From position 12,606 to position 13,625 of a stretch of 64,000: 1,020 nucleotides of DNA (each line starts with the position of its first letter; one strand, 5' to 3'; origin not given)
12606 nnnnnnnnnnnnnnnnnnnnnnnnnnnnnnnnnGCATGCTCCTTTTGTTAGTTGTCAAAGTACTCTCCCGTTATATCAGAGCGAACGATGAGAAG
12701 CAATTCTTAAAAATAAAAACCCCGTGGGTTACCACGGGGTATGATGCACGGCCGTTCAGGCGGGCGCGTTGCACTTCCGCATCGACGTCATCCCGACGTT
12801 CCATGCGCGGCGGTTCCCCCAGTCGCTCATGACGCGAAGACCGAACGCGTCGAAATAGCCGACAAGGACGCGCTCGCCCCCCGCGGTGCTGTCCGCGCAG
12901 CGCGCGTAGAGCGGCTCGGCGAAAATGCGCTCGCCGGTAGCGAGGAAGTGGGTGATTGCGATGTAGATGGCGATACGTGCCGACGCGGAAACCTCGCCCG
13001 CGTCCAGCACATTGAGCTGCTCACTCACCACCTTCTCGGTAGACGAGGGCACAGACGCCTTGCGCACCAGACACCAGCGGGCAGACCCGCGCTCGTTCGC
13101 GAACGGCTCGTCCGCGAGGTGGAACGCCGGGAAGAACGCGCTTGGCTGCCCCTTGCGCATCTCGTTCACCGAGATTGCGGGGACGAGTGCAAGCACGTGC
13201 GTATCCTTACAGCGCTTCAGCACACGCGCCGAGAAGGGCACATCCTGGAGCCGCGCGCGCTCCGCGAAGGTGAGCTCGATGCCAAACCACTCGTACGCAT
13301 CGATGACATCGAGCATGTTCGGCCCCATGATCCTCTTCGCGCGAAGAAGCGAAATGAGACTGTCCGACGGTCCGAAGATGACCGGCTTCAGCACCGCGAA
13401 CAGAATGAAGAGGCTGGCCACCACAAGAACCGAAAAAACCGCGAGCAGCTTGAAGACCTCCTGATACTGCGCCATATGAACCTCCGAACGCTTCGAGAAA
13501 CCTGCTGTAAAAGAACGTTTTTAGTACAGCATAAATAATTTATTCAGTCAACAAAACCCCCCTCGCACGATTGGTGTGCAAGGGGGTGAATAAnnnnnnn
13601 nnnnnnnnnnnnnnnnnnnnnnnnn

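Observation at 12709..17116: Tandem array of five divergent paralogs of an unrecognised membrane-anchored protein family, each with its own promoter and terminator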

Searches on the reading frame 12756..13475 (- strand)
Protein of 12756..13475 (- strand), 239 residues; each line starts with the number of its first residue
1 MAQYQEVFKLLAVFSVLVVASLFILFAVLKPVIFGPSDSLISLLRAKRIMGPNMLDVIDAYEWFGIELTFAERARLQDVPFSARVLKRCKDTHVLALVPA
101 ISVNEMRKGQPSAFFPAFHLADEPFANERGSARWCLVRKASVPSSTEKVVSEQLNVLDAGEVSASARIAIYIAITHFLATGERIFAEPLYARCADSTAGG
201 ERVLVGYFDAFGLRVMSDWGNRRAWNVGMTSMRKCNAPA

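Call 4: search_protein_families(library=pfam, proteins=[window:12756-13475:-], max_evalue=1)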
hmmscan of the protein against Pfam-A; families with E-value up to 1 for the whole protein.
window:12756-13475:- (239 aa): 1 family
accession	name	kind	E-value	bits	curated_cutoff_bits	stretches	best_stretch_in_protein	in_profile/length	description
PF14899.11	DUF4492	-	0.36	11.2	27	1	16-35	22-41/63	Domain of unknown function (DUF4492)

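Call 8: search_protein_families(library=phrogs, proteins=[window:12756-13475:-], max_evalue=0.1)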
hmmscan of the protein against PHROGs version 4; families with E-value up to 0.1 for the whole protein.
window:12756-13475:- (239 aa): 0 families

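Call 9: search_protein_families(library=ncbifam, proteins=[window:12756-13475:-], max_evalue=0.1)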
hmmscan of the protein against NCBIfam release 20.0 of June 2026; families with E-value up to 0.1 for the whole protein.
window:12756-13475:- (239 aa): 0 families

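Call 10: search_solved_structures(query=A1, max_evalue=10)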
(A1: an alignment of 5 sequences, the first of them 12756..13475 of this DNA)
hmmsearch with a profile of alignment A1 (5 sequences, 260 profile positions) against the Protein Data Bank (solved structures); distinct sequences matched with E-value up to 10: 2.
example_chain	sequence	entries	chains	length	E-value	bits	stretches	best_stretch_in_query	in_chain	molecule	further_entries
2zjs_Y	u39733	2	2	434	0.14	14.6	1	18-71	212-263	Preprotein translocase SecY subunit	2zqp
5aww_Y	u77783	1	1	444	0.15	14.6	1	18-71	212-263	Protein translocase subunit SecY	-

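Call 11: find_homologous_proteins(query=A1, max_evalue=0.001)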
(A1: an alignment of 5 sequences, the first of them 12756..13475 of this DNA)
Query A1 (5 sequences) (239 aa, profile of the alignment): 25 proteins with E <= 0.001 among 8000 candidates.
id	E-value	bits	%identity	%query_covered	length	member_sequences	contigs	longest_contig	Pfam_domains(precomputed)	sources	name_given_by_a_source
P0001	1.0e-101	358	31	89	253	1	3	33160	-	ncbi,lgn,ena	-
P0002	1.0e-92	328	100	100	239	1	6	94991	-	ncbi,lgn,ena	-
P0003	2.0e-64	235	44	79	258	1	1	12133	-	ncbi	-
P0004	2.7e-63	232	43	79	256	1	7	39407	-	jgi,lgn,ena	jgi:hypothetical protein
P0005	5.3e-62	228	41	87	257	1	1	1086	-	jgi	jgi:hypothetical protein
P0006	2.1e-61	226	38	79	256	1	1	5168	-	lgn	-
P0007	1.7e-60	223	41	79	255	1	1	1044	-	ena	-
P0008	1.5e-59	220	38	87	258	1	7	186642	-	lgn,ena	-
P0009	2.7e-59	219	41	79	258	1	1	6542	-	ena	-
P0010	4.6e-59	218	39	84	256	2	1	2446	-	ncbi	-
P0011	7.4e-59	217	39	84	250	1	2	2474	-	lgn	-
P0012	1.6e-58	216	38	84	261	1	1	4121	-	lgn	-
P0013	9.5e-58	214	40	84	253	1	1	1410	-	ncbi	-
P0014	1.2e-57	213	43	84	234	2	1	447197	-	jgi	jgi:hypothetical protein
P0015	1.1e-56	210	40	87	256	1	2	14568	-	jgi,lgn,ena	-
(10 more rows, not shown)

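Call 12: find_encoding_contigs(protein=P0014, flank=10000, max_places=3)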
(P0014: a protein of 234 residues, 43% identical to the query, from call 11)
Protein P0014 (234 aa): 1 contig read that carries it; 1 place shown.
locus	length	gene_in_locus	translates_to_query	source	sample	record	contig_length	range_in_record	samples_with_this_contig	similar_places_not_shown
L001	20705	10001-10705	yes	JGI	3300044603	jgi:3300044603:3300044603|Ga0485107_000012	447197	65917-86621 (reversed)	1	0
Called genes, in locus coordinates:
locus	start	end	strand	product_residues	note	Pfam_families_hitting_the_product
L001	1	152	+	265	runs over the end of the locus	-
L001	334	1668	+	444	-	PF02195:ParB_N, PF01555:N6_N4_Mtase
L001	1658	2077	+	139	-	-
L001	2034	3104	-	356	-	PF00565:SNase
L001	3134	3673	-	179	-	-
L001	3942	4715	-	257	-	PF02086:MethyltransfD12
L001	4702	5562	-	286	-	PF02086:MethyltransfD12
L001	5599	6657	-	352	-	-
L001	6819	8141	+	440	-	PF00239:Resolvase, PF07508:Recombinase, PF13408:Zn_ribbon_recom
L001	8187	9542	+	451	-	PF14082:SduA_C (weak)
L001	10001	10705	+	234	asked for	-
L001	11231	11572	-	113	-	PF22296:bAvd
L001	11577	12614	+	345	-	PF00078:RVT_1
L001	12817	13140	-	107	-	-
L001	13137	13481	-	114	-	PF18924:DUF5674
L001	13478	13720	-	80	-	-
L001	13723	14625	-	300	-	PF01435:Peptidase_M48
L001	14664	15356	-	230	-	-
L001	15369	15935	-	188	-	PF04011:LemA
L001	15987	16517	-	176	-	PF13453:Zn_ribbon_TFIIB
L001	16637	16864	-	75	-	-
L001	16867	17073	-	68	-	-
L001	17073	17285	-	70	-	-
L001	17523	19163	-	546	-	PF00118:Cpn60_TCP1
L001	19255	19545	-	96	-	PF00166:Cpn10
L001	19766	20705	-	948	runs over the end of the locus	PF00005:ABC_tran (faint), PF02463:SMC_N (faint), PF03193:RsgA_GTPase (faint), PF13175:AAA_15 (faint), PF13191:AAA_16 (faint), PF13304:AAA_21 (faint), PF17760:UvrA_inter, PF17755:UvrA_DNA-bind, +4 more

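Call 13: find_encoding_contigs(protein=P0008, flank=10000, max_places=3)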
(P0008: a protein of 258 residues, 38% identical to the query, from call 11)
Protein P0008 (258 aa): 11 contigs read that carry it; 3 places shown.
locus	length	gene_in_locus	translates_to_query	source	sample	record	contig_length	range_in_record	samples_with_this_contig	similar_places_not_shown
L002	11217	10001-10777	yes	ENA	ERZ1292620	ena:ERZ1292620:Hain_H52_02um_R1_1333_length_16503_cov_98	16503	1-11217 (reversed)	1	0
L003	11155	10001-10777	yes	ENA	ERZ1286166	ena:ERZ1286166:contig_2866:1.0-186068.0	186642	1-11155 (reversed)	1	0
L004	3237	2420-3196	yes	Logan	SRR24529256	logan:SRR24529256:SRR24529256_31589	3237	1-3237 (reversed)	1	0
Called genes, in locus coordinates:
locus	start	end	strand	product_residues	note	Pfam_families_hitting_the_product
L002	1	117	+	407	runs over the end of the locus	PF06114:Peptidase_M78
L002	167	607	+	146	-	PF14367:DUF4411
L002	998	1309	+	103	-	-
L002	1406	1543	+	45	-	-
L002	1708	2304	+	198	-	PF02245:Pur_DNA_glyco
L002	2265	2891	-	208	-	PF01135:PCMT, PF01209:Ubie_methyltran, PF01189:Methyltr_RsmB-F (faint), PF13847:Methyltransf_31, PF08241:Methyltransf_11 (faint), PF13649:Methyltransf_25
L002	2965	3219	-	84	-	-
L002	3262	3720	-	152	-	PF09424:YqeY, PF02637:GatB_Yqey (faint)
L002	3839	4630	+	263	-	PF12705:PDDEXK_1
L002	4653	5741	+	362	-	PF02646:RmuC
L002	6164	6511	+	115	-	PF00829:Ribosomal_L21p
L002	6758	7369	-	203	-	PF13662:Toprim_4, PF21175:RecR_C (weak)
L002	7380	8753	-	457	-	PF00772:DnaB, PF13481:AAA_25, PF03796:DnaB_C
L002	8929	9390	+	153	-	-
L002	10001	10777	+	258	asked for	-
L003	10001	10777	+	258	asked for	-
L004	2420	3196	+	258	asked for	-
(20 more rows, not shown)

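Call 20: find_encoding_contigs(protein=P0002, flank=10000, max_places=4)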
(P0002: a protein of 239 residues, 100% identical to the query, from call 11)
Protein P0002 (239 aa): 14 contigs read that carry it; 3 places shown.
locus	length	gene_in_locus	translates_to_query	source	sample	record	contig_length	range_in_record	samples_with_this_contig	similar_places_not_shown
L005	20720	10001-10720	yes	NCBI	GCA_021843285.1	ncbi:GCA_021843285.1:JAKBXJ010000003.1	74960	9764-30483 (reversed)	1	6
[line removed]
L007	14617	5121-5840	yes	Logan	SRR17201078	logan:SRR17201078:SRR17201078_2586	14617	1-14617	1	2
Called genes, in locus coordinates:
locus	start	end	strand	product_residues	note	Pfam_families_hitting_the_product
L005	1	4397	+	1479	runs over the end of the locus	PF00932:LTD (weak), PF18911:PKD_4, PF00801:PKD, PF00932:LTD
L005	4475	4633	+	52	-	-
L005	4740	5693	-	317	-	-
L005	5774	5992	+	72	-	-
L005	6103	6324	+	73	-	-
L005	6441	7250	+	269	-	-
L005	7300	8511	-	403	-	-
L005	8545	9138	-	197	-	-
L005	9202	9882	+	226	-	-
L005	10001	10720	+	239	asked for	-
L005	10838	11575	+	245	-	-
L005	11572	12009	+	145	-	-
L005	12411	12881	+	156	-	PF00588:SpoU_methylase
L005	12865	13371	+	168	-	PF02643:DUF192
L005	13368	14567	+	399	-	PF07690:MFS_1, PF12832:MFS_1_like (faint), PF07690:MFS_1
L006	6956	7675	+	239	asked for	-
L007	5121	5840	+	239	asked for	-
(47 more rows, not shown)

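Call 21: find_encoding_contigs(protein=P0004, flank=10000, max_places=3)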
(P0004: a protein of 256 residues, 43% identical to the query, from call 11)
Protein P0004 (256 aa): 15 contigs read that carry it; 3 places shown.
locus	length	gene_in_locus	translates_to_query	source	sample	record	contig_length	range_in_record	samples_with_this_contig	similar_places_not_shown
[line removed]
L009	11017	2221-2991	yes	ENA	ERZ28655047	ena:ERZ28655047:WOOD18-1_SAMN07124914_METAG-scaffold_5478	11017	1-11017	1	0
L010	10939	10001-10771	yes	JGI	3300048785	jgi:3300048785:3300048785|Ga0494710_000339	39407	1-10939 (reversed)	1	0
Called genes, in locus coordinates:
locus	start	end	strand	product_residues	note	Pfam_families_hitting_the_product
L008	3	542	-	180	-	?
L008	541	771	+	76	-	-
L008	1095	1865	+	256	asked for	-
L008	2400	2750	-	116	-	PF22296:bAvd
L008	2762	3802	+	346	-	PF00078:RVT_1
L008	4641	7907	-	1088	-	PF00486:Trans_reg_C, PF00069:Pkinase, PF01636:APH (faint), PF03109:ABC1 (faint), PF07714:PK_Tyr_Ser-Thr, PF07719:TPR_2 (faint), PF13424:TPR_12 (faint), PF14559:TPR_19, +2 more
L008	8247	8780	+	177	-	-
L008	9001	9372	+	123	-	PF03965:Penicillinase_R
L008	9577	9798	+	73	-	-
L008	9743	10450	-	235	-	PF13683:rve_3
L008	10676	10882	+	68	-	-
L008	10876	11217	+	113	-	-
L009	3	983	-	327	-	?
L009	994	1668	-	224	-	-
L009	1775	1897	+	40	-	-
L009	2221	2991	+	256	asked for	-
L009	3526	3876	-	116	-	PF22296:bAvd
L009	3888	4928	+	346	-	PF00078:RVT_1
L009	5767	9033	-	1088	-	PF00486:Trans_reg_C, PF00069:Pkinase, PF01636:APH (faint), PF03109:ABC1 (faint), PF07714:PK_Tyr_Ser-Thr, PF07719:TPR_2 (faint), PF13424:TPR_12 (faint), PF14559:TPR_19, +2 more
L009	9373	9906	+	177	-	-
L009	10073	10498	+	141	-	PF03965:Penicillinase_R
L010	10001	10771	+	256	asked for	-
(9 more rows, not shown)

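Call 27: find_related_loci(query=A4, collection=genome_contigs, flank=6000)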
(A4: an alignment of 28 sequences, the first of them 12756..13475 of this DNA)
Query A4 (239 aa) in genome_contigs; peptide patterns used: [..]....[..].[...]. (x = any residue, [..] = any of these).
63 stretches matched a pattern; 59 encode a relative of the query (tblastn E <= 1e-3); 59 distinct loci.
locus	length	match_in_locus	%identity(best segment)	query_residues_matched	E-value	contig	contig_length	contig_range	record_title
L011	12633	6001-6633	42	28-236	1e-45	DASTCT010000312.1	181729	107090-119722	MAG TPA_asm: Candidatus Angelobacter sp. isolate SMAG_U800 k141_1457028, whole genome shotgun sequence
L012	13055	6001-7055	42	46-235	1e-41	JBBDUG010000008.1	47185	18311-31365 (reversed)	MAG: Candidatus Paceibacterota bacterium isolate LejiaC_44_66 Lejia_C_1794_length_47185_cov_40, whole genome shotgun seq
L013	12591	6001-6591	42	42-235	2e-41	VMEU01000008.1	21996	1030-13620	MAG: Parcubacteria group bacterium Greene0416_39 Greene041639_scaffold_1703, whole genome shotgun sequence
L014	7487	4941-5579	39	21-236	2e-41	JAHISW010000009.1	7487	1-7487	MAG: Patescibacteria group bacterium isolate MM_PC_MetaG.mb.190 MM_PC_MetaG.mb.190_k141_174229, whole genome shotgun seq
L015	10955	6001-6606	38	35-234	4e-39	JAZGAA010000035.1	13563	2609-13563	MAG: Candidatus Paceibacterota bacterium isolate SCS1bin.15 SCS1bin.15_35, whole genome shotgun sequence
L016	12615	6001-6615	38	28-234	7e-40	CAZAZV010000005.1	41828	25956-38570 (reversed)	MAG TPA_asm: uncultured Candidatus Saccharibacteria bacterium isolate SRP271791_co2_66 genome assembly, contig: NODE_116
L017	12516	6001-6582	41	44-236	5e-39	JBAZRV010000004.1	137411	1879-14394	MAG: Patescibacteria group bacterium isolate SO_2017_GW1_156 NODE_904_length_137411_cov_3.265668_OW334_2017, whole genom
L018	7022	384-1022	39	25-234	4e-38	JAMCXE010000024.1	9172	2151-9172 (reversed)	MAG: Patescibacteria group bacterium isolate FK_Sedi_B_Bin.438 NODE_32132_length_9172_cov_2.26633, whole genome shotgun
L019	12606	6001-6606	39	35-234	9e-38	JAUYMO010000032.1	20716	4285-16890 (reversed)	MAG: Candidatus Giovannonibacteria bacterium isolate C24_metabat.bin.89 C24_k141_794444, whole genome shotgun sequence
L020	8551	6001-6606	37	37-234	1e-37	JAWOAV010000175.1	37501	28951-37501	MAG: Desulfosalsimonadaceae bacterium isolate BLK2-2.bin.130 k191_630710, whole genome shotgun sequence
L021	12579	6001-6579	39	46-234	1e-37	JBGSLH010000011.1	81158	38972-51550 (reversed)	MAG: Candidatus Paceibacteria bacterium isolate JTS-AC200 k141_4027333, whole genome shotgun sequence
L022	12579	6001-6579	40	46-234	1e-36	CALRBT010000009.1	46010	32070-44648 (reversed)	MAG: Parcubacteria group bacterium isolate AH-24oct19-52 genome assembly, contig: AH-24oct19-C1522, whole genome shotgun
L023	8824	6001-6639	38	25-234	7e-37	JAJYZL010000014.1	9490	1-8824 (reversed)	MAG: bacterium isolate FK5.bin19 NODE_11778_length_9490_cov_0.898537, whole genome shotgun sequence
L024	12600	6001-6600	39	34-236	7e-37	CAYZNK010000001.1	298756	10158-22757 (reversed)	MAG TPA_asm: uncultured Candidatus Saccharibacteria bacterium isolate SRP192927_co10_109 genome assembly, contig: NODE_1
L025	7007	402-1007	39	45-237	6e-37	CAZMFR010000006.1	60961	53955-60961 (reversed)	MAG TPA_asm: uncultured Candidatus Saccharibacteria bacterium isolate binchicken_co3_593 genome assembly, contig: NODE_1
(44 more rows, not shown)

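Call 32: predict_structure(alignment_id=A4)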
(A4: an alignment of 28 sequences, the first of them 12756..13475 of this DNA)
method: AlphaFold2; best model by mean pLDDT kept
length: 239 residues; sequences in the alignment: 28
mean_pLDDT: 90.5   pTM: 0.81
mean pLDDT of the five models: 90.5, 90.3, 89.3, 88.8, 88.3
residues with pLDDT >= 90: 163; 70-90: 64; 50-70: 11; < 50: 1
segments of 3 or more residues with pLDDT < 50: none
pLDDT, mean of each block of 10 residues (from residue 1): 86 88 78 64 94 89 88 87 95 96 96 92 95 95 96 96 97 95 85 96 95 93 95 80
secondary structure, 60 per line:
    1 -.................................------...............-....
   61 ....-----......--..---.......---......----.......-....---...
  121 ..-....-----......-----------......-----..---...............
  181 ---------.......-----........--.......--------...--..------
elements in order: H2-34 H43-53 H57-64 H70-75 H83-89 E93-98 H103-109 H118-122 H124-127 E133-138 H150-155 H166-180 E190-196 E202-209 E212-218 E227-229

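Call 35: search_protein_representatives(alignment_id=A4)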
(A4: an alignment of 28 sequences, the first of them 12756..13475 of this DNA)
Query: 28 sequences, 256 profile positions. Proteins with E-value up to 0.001 (for the whole library): 3727; up to 1e-10: 2222; up to 1e-30: 810. The best 150 are listed.
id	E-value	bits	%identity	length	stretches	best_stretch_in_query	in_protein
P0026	1.1e-100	352.9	-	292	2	39-254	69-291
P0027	5.0e-100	350.8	-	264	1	18-255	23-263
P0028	1.3e-99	349.4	-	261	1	1-255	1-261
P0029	2.9e-97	341.7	-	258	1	42-256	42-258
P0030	1.1e-94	333.3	-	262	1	1-255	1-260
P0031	3.2e-94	331.7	-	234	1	25-253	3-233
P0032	6.5e-94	330.7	-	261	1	7-255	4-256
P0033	1.9e-88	312.8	-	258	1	23-256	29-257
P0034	2.2e-88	312.6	-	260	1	12-255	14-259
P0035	7.8e-86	304.2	-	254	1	11-255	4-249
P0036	1.2e-85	303.6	-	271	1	41-255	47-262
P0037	5.8e-85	301.4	-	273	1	61-255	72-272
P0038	9.6e-85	300.7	-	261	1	1-255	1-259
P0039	2.7e-84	299.2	-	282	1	55-255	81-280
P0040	3.1e-83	295.7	-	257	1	2-256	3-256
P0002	2.3e-73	263.4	-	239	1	42-255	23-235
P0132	1.2e-68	247.9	-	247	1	43-251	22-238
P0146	1.1e-67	244.7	-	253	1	48-254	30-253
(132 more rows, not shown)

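Call 43: find_related_loci(query=A4, collection=viral_contigs, flank=6000)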
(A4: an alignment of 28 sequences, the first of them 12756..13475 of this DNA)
Query A4 (239 aa) in viral_contigs; peptide patterns used: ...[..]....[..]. (x = any residue, [..] = any of these).
6 stretches matched a pattern, but none encodes a relative of the query by tblastn (E <= 1e-3).
